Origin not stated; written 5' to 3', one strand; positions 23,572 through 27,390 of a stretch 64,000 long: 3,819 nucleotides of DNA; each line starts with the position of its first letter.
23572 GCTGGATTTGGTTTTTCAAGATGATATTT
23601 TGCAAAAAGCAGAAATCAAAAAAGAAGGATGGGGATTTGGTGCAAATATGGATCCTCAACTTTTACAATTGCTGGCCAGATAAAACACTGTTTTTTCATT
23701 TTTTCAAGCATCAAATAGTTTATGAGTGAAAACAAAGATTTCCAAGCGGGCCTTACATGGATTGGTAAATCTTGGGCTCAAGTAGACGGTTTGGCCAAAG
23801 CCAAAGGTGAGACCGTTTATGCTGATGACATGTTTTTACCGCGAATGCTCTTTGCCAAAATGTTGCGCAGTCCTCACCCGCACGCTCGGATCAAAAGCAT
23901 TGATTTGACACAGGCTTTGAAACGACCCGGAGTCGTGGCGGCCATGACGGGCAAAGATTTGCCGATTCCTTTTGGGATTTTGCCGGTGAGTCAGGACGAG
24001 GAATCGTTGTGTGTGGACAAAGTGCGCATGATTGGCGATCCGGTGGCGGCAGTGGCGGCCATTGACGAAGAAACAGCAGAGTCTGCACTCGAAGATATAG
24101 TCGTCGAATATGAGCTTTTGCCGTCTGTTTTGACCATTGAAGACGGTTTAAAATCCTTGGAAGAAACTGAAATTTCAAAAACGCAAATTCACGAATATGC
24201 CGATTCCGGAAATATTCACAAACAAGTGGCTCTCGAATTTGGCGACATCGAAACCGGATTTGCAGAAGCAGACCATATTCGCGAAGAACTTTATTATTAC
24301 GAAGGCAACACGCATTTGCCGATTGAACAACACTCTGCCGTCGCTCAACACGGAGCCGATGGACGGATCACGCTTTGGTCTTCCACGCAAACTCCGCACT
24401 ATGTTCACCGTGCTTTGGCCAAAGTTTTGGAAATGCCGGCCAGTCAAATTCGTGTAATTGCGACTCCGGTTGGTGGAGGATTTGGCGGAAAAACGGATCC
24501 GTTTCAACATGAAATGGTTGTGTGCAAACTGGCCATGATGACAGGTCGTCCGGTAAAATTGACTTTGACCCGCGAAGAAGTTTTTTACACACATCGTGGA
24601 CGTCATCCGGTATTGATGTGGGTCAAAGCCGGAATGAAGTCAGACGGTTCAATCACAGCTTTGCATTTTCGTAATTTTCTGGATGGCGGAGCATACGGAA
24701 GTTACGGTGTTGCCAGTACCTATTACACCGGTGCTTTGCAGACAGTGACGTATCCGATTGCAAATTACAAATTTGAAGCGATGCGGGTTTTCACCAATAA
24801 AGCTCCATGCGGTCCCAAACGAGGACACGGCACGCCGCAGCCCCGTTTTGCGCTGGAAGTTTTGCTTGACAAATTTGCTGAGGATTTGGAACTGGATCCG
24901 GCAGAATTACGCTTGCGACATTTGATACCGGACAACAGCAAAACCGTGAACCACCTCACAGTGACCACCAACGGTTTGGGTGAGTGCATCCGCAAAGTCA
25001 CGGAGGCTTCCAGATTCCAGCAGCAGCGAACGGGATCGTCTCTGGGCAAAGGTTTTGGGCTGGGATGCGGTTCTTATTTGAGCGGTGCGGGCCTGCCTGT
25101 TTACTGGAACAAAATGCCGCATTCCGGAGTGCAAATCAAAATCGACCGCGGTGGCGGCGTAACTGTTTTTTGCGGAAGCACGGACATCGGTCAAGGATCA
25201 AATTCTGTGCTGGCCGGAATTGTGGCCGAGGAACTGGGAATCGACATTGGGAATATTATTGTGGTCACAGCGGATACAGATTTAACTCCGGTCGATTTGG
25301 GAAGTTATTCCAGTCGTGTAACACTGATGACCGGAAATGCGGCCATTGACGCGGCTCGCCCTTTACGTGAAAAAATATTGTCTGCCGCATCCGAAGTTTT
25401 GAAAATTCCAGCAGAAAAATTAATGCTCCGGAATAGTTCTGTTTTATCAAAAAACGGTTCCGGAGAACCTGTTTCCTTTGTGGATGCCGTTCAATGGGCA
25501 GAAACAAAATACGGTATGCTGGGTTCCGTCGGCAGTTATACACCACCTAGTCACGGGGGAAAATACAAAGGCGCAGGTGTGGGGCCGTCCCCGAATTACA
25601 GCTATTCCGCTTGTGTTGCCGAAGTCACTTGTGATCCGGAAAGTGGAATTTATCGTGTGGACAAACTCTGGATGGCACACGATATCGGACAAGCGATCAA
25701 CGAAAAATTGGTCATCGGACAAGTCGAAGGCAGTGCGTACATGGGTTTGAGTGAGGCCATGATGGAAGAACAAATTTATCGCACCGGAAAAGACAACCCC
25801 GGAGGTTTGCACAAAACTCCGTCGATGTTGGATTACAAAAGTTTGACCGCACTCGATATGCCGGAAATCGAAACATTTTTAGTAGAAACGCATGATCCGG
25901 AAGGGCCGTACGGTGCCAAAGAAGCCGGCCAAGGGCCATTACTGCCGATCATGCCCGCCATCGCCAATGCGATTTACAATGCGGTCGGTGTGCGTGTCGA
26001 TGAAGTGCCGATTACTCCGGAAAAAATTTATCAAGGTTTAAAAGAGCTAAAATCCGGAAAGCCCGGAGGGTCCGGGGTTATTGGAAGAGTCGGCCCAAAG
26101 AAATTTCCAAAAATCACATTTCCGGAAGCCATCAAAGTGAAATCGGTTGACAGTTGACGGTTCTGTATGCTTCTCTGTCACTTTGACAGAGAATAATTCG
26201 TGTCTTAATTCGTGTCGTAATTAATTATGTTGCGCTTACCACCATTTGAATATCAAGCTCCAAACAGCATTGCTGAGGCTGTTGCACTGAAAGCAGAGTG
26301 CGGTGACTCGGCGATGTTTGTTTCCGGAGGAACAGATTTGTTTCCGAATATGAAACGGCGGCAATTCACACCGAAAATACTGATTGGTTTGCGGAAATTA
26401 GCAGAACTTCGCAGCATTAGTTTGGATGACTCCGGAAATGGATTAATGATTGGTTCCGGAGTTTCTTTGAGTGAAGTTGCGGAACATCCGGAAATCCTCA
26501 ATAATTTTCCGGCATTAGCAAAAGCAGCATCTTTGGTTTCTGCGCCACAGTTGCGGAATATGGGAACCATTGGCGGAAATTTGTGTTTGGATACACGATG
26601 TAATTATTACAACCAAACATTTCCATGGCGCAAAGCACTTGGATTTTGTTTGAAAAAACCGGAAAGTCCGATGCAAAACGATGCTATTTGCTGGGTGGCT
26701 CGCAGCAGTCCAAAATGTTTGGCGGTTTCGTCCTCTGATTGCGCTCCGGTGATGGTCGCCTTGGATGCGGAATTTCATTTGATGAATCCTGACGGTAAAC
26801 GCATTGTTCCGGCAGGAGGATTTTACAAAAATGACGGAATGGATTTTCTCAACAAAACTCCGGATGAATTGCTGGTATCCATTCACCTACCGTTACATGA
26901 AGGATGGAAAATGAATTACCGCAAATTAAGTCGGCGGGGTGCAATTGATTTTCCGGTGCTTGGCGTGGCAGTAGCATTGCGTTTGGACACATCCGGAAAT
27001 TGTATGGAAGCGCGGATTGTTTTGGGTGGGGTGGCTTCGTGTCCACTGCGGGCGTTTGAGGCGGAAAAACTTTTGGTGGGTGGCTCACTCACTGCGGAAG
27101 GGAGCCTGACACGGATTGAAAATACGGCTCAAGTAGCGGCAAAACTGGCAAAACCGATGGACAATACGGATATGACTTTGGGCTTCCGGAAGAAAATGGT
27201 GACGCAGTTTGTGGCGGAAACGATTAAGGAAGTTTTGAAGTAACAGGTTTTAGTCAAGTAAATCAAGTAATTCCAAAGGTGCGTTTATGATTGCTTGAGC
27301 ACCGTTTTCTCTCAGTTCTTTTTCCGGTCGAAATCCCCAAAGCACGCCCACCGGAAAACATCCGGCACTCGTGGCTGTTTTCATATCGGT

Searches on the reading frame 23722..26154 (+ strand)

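Call 78: search_protein_families(library=pfam, proteins=[window:23722-26154:+], max_evalue=0.00001)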
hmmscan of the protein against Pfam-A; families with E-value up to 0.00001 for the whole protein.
window:23722-26154:+ (811 aa): 3 families
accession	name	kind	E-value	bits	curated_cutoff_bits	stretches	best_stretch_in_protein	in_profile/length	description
PF02738.23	MoCoBD_1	-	1.8e-75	253.6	27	1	164-399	8-242/244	Molybdopterin cofactor-binding domain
PF20256.3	MoCoBD_2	-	2.4e-62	211.4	27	1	434-714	17-283/283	Molybdopterin cofactor-binding domain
PF01315.27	Ald_Xan_dh_C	-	6.3e-30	104.2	31.3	1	29-133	2-109/110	Aldehyde oxidase and xanthine dehydrogenase, a/b hammerhead domain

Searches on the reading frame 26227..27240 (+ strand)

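Call 78: search_protein_families(library=pfam, proteins=[window:26227-27240:+], max_evalue=0.00001)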
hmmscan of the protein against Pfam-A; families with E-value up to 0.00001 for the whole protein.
window:26227-27240:+ (338 aa): 2 families
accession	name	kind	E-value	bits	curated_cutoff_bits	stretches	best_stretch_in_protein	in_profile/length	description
PF00941.27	FAD_binding_5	-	8.5e-43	146.5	27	1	6-223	2-169/170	FAD binding domain in molybdopterin dehydrogenase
PF03450.22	CO_deh_flav_C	-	3.9e-14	53.1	25.5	1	231-336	3-102/102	CO dehydrogenase flavoprotein C-terminal domain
